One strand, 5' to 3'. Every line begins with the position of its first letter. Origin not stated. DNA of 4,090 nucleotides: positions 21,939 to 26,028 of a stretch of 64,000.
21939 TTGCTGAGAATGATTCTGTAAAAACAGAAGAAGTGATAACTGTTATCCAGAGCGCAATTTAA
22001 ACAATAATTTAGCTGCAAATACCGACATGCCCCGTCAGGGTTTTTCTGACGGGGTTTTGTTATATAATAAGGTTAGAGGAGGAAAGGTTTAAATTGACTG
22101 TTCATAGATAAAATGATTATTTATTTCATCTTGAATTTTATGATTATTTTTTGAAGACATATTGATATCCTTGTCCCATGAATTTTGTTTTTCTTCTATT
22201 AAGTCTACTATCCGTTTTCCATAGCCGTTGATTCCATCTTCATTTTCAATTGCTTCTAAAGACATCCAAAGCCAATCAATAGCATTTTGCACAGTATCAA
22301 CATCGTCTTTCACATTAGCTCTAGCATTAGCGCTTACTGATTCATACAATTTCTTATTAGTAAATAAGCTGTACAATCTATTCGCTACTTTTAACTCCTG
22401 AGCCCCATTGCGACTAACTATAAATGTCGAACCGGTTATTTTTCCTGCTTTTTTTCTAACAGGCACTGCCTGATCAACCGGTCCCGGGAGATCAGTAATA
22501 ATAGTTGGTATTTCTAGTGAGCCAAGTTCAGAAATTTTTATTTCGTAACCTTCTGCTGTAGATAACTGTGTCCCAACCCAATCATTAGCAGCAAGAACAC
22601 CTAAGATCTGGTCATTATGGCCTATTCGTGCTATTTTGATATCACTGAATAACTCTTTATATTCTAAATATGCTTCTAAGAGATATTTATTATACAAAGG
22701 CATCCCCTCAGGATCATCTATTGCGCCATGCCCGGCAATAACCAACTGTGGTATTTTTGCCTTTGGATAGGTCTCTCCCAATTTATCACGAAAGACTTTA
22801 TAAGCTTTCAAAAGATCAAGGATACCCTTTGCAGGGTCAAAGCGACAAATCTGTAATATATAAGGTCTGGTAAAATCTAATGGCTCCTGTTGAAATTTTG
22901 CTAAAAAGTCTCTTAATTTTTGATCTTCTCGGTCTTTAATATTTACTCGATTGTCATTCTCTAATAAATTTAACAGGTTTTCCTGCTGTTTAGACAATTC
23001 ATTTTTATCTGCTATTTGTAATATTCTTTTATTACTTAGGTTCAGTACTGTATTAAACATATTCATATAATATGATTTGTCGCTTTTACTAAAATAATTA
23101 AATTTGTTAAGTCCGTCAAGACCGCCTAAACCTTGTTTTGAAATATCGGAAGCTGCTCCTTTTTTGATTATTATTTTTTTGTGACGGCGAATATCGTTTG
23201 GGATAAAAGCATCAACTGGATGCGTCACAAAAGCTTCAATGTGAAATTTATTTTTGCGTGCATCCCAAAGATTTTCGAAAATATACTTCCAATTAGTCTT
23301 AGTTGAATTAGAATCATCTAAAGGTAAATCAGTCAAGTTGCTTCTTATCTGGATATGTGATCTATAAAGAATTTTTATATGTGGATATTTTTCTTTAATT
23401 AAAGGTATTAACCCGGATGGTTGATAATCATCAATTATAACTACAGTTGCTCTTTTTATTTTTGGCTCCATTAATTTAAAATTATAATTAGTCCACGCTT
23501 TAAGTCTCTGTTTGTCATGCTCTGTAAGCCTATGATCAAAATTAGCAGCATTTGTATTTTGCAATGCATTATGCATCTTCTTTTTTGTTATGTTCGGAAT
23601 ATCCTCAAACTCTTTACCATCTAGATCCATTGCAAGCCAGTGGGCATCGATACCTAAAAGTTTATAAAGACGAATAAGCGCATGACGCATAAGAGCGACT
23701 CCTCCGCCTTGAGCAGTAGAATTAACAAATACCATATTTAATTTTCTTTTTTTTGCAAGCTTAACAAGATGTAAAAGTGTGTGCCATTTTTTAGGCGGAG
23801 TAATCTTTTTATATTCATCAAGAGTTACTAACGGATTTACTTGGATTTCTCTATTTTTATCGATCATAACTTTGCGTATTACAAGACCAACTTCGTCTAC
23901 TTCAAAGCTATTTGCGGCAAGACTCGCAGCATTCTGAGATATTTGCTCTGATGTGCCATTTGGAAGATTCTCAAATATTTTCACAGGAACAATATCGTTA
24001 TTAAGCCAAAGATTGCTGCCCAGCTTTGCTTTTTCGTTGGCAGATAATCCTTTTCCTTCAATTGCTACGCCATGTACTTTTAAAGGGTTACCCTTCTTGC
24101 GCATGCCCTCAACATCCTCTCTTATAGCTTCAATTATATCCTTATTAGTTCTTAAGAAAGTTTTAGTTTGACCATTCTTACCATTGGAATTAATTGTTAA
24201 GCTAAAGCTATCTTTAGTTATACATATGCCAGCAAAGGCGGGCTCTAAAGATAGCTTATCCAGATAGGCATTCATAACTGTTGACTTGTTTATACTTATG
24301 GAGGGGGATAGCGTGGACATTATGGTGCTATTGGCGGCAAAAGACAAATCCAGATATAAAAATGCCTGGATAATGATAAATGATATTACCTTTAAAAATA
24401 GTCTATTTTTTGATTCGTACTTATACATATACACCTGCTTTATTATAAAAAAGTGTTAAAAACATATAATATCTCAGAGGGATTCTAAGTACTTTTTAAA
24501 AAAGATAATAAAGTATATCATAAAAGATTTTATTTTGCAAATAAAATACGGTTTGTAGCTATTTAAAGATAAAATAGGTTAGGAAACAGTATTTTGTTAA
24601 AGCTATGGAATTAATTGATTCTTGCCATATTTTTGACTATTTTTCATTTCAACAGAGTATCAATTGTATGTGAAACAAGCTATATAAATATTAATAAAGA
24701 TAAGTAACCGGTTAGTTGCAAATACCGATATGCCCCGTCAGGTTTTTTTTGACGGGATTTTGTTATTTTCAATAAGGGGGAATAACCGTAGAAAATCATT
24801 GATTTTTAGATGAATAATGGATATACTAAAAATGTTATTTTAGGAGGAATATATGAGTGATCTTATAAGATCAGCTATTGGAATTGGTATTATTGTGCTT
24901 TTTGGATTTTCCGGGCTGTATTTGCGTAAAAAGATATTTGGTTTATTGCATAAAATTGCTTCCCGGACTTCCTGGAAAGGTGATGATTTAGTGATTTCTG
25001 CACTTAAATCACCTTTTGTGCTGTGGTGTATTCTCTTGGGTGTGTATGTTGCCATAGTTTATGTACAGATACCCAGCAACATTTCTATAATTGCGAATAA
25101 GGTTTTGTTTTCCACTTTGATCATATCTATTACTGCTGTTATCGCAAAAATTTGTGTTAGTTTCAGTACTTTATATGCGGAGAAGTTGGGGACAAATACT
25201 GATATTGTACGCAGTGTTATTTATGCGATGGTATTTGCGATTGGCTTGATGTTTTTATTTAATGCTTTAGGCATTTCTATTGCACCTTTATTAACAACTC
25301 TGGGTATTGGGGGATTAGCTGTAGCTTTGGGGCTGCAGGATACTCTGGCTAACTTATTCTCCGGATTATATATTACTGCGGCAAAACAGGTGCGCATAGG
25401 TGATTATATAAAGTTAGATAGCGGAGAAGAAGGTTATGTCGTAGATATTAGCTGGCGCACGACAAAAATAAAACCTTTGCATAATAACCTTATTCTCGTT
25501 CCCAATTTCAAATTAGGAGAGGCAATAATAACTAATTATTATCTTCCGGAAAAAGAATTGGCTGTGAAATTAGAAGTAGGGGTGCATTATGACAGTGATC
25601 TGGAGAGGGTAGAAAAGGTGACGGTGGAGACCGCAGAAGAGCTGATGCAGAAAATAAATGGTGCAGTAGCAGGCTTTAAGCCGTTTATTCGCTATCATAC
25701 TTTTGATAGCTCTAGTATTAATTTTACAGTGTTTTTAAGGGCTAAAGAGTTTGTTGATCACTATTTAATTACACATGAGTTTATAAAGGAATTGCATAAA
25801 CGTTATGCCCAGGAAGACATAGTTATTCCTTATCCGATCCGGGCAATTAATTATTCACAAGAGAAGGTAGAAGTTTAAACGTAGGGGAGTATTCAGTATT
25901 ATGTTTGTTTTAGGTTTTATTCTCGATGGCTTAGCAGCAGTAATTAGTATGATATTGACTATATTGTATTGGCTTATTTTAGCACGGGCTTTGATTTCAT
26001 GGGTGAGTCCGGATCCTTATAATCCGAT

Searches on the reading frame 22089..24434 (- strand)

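Call 30: search_protein_families(library=pfam, proteins=[window:22089-24434:-], max_evalue=0.0001)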
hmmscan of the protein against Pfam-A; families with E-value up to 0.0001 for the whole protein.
window:22089-24434:- (781 aa): 2 families
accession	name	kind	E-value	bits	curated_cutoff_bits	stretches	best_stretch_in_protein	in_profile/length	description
PF21269.3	TreT_GT1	-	8.8e-26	90.7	27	1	237-403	2-143/144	Trehalose synthase, N-terminal domain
PF00534.26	Glycos_transf_1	-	1.6e-05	24.9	26.4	1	513-705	5-170/172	Glycosyl transferases group 1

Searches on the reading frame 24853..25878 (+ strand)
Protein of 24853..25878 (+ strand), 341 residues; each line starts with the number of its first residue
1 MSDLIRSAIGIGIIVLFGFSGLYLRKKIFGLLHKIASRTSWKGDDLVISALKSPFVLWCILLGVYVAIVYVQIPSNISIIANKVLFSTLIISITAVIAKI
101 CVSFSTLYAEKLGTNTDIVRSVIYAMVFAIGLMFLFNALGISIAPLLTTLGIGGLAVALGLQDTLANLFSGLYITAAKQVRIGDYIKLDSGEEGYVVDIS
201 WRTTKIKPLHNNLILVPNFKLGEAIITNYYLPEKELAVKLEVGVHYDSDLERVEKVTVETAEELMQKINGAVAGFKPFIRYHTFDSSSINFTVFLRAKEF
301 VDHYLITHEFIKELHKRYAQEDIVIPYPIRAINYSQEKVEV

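Call 30: search_protein_families(library=pfam, proteins=[window:24853-25878:+], max_evalue=0.0001)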
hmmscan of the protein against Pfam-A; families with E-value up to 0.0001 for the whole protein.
window:24853-25878:+ (341 aa): 1 family
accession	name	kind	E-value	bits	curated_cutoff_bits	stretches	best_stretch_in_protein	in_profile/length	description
PF00924.24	MS_channel_2nd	-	3.4e-15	56.4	20.2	1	163-229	1-66/68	Mechanosensitive ion channel, beta-domain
